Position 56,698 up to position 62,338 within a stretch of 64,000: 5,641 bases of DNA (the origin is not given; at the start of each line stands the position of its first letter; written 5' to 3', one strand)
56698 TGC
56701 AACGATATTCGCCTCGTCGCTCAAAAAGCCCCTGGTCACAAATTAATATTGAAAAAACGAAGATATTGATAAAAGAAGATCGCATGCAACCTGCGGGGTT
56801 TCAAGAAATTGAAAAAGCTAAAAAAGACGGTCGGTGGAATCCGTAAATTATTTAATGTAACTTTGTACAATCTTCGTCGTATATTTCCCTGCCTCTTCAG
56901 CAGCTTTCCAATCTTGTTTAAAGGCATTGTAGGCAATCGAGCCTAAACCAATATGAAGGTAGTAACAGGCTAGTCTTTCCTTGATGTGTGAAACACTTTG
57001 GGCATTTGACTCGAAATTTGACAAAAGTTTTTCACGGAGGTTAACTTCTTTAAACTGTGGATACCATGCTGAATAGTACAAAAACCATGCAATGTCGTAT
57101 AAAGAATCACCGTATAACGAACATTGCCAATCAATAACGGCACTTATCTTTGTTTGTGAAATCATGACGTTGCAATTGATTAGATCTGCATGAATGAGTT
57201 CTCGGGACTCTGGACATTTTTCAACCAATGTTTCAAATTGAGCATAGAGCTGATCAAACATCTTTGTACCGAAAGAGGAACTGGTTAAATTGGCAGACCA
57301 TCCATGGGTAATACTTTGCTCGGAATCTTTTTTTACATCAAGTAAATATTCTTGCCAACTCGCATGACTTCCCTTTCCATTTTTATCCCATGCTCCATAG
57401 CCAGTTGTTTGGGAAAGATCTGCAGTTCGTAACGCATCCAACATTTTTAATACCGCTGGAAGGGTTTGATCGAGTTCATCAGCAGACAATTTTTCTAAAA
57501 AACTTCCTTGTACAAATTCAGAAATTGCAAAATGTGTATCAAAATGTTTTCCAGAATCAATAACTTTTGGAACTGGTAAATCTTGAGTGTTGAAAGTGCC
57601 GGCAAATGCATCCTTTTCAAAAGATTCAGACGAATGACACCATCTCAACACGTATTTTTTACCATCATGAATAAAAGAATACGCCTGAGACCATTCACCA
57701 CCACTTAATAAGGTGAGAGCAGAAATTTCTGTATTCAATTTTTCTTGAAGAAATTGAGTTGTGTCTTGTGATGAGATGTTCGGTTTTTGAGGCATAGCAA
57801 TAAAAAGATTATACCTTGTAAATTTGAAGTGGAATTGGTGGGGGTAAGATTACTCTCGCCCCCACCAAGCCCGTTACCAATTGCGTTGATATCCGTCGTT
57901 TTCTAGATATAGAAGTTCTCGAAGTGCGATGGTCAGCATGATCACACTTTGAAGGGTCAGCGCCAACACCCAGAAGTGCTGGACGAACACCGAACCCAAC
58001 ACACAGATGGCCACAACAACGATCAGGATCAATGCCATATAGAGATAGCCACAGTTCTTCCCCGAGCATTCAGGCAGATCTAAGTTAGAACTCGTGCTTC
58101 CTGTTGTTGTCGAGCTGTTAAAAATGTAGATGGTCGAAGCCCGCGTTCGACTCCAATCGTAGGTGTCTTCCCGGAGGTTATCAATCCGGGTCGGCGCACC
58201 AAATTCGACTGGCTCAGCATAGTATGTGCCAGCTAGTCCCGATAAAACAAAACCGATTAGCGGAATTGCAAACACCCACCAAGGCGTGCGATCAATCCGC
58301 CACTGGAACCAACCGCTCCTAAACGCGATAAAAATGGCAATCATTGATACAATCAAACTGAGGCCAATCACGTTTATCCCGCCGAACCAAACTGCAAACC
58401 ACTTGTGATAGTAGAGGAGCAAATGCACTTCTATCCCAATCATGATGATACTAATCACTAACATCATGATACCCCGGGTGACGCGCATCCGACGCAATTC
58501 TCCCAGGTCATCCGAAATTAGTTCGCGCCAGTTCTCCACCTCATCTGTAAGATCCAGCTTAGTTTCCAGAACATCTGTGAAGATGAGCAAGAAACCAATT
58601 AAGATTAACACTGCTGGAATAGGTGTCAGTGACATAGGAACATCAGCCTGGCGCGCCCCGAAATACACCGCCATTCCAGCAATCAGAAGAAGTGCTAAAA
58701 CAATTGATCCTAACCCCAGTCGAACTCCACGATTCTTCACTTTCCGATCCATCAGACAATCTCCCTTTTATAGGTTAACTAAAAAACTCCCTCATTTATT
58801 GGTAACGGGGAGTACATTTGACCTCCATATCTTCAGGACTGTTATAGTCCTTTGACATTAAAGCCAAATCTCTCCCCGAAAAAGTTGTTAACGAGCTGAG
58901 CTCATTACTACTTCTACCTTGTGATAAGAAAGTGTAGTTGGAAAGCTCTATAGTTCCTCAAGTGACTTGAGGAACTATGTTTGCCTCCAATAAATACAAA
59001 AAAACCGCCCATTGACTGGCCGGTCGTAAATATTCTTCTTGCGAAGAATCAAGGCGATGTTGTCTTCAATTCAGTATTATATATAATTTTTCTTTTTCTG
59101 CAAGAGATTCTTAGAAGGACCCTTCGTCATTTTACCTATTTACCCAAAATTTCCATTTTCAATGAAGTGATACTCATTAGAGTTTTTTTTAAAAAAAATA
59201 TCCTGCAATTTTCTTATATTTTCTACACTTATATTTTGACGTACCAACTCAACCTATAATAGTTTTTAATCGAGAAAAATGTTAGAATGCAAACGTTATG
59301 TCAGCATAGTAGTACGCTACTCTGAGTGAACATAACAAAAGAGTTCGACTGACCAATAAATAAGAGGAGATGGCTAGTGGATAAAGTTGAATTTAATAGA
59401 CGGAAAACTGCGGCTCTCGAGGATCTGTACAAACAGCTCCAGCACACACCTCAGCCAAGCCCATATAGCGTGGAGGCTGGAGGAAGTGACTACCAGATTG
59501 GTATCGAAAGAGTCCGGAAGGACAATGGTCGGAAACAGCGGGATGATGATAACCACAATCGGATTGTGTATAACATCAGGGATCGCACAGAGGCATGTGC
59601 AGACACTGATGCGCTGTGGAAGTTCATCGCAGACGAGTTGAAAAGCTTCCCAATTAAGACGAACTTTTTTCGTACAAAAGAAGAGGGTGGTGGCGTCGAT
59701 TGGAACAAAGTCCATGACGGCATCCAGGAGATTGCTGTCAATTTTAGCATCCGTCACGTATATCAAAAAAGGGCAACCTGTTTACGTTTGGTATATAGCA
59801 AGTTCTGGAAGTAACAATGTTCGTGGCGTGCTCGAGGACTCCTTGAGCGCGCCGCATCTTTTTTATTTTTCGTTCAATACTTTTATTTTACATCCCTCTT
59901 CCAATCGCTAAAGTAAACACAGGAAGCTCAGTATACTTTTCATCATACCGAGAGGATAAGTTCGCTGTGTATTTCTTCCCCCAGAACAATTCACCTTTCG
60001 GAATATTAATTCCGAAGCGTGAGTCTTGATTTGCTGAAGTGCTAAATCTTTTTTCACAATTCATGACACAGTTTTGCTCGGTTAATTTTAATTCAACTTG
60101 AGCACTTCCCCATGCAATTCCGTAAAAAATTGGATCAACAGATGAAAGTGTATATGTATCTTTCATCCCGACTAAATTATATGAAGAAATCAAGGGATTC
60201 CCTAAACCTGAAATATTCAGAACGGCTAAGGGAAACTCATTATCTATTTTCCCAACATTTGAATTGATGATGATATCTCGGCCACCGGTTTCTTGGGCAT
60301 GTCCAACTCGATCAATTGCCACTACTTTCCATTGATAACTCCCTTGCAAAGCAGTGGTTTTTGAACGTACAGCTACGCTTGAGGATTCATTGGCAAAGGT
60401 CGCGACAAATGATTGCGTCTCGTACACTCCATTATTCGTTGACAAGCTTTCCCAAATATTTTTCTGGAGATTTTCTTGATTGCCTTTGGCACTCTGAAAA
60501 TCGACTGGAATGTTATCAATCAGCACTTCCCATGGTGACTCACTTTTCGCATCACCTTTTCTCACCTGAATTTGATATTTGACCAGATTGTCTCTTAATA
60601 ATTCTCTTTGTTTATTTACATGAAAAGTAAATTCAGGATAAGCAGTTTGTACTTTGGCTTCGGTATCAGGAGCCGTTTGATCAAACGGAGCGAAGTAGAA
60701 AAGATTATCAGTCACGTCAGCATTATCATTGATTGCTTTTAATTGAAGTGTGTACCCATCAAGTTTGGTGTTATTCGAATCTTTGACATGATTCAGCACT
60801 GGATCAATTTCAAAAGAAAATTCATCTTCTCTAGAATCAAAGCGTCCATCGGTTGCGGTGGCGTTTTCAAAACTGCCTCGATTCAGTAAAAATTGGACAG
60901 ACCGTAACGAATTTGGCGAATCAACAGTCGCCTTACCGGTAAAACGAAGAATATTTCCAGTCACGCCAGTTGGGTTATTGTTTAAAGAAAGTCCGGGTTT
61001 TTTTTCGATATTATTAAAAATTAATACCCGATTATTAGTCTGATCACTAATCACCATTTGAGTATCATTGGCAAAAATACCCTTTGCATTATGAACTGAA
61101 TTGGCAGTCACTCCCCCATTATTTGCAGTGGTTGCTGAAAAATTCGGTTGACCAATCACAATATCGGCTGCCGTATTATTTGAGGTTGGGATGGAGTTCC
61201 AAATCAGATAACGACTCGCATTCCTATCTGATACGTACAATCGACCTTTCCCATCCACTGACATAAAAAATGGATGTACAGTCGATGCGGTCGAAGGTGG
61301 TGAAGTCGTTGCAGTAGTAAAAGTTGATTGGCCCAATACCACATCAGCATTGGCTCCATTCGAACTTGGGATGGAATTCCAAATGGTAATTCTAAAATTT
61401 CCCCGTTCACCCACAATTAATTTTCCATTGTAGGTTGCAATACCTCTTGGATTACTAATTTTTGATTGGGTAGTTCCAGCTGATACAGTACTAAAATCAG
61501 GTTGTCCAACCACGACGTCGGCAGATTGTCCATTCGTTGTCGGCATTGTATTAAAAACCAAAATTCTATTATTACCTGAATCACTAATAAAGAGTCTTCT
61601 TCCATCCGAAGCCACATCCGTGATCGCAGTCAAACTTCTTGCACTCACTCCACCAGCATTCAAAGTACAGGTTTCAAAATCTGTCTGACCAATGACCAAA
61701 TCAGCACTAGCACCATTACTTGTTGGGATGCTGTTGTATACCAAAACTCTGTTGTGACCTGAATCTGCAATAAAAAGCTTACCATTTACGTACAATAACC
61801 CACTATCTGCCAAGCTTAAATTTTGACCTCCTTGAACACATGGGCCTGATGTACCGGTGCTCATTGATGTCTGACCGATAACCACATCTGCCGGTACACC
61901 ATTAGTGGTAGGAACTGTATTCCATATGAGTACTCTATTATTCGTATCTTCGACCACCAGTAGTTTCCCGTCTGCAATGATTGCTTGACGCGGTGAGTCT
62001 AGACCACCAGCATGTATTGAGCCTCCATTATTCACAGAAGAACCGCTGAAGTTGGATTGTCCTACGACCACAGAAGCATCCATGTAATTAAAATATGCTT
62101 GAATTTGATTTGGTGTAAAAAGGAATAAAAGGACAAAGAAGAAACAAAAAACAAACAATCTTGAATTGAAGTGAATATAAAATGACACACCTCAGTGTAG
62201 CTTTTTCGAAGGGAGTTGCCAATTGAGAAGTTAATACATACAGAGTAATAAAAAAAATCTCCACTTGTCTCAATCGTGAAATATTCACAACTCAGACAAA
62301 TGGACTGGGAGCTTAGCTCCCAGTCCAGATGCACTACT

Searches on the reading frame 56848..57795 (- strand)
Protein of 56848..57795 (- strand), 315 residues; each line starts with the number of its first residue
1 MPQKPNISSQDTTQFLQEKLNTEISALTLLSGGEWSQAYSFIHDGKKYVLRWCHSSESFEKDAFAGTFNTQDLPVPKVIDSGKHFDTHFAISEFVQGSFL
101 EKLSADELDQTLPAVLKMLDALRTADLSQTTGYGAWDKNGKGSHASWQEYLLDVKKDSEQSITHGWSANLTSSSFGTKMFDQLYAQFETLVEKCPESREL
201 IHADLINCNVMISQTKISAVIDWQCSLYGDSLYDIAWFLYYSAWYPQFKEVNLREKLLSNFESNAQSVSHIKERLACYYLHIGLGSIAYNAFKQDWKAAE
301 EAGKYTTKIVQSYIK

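Call 67: search_protein_families(library=pfam, proteins=[window:56848-57795:-], max_evalue=0.0001)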
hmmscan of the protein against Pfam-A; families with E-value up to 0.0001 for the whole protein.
window:56848-57795:- (315 aa): 4 families
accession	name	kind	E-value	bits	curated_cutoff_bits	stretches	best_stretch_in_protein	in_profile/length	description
PF01636.29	APH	-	2.2e-20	73.9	23.2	1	28-244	3-216/239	Phosphotransferase enzyme family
PF03881.20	Fructosamin_kin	-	5.4e-10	39.4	22.4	1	10-248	3-237/288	Fructosamine kinase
PF01633.27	Choline_kinase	-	1.1e-05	25.4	29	1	93-245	71-211/300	Choline/ethanolamine kinase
PF02958.26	EcKL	-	2.1e-05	24.4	22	1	174-243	190-265/294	Ecdysteroid kinase-like family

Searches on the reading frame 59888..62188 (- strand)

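Call 67: search_protein_families(library=pfam, proteins=[window:59888-62188:-], max_evalue=0.0001)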
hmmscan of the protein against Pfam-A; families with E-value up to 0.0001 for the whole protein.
window:59888-62188:- (766 aa): 1 family
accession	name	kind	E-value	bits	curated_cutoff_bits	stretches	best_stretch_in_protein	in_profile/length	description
PF01436.27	NHL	-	1.7e-13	50.3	20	0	191-212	6-28/28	NHL repeat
